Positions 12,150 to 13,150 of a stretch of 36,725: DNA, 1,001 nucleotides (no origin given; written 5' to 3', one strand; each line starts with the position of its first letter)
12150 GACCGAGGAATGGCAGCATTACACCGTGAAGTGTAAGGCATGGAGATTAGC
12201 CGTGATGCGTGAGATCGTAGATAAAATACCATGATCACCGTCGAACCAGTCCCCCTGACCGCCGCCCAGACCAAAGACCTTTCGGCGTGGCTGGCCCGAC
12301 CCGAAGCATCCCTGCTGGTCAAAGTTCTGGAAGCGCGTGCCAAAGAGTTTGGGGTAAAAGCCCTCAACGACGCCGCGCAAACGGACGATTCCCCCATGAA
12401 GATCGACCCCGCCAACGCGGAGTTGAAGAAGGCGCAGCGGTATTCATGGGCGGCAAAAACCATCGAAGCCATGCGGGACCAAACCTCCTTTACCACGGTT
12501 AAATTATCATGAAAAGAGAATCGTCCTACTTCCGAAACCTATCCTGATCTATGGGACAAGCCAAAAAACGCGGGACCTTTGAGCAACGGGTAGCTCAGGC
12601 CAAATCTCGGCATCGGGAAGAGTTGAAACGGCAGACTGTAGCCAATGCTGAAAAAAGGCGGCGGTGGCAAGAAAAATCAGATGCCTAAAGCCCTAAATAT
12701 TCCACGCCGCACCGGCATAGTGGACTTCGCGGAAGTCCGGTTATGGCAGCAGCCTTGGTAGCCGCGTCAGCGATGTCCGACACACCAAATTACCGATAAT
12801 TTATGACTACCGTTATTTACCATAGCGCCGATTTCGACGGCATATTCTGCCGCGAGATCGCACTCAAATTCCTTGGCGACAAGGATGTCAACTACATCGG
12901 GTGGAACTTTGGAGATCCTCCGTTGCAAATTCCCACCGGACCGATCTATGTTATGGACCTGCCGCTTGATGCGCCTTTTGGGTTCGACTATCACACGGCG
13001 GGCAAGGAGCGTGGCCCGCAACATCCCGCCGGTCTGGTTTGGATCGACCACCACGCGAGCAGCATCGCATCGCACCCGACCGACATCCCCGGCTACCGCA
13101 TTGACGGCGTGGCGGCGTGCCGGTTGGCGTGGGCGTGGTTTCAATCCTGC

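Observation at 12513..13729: DHH/DHHA1 phosphoesterase inserted as a moron in the head-morphogenesis module behind a low-GC leader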

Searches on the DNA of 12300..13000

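Call 54: search_rna_families(source=window, start=12300, end=13000, threshold=evalue, max_evalue=1)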
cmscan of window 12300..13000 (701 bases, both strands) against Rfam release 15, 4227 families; matches with E-value up to 1: 0.
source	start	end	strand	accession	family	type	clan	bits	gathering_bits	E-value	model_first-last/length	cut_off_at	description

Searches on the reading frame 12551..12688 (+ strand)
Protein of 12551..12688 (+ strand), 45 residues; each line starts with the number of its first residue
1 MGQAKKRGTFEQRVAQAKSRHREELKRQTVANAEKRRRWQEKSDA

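Call 4: search_protein_families(library=pfam, proteins=[window:12551-12688:+], max_evalue=0.1)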
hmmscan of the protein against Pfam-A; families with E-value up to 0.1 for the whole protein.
window:12551-12688:+ (45 aa): 0 families

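Call 5: search_protein_families(library=phrogs, proteins=[window:12551-12688:+], max_evalue=0.1)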
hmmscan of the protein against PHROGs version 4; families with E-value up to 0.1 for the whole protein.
window:12551-12688:+ (45 aa): 1 family
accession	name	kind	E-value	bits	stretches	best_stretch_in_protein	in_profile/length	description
phrog_35223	-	unknown function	0.00054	21.3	1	1-24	1-24/74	-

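Call 56: search_dna_similar(query=window:12551-12685:+, collection=phages, mode=protein, max_evalue=1, max_rows=25)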
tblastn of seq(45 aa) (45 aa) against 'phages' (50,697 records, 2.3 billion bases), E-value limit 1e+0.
Records with a match: 2; places in all: 2; records where one place covers at least 80% of the query: 1.
Best place of each record, by identity: 80-90% 1; <60% 1.
By first word of the organism name: Stenotrophomonas 1; Acinetobacter 1.
By host as written in the record: Stenotrophomonas maltophilia 1; - 1.
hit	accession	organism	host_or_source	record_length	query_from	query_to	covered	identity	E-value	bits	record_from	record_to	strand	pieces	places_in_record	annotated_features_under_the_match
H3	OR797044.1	Stenotrophomonas phage vB_SmaS_Bhz59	Stenotrophomonas maltophilia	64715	1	39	87%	56.1%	8e-1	31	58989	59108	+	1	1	hypothetical protein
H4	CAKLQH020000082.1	Acinetobacter phage MD-2021a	not known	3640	1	17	38%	82.4%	5e-1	32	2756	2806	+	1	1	Uncharacterised protein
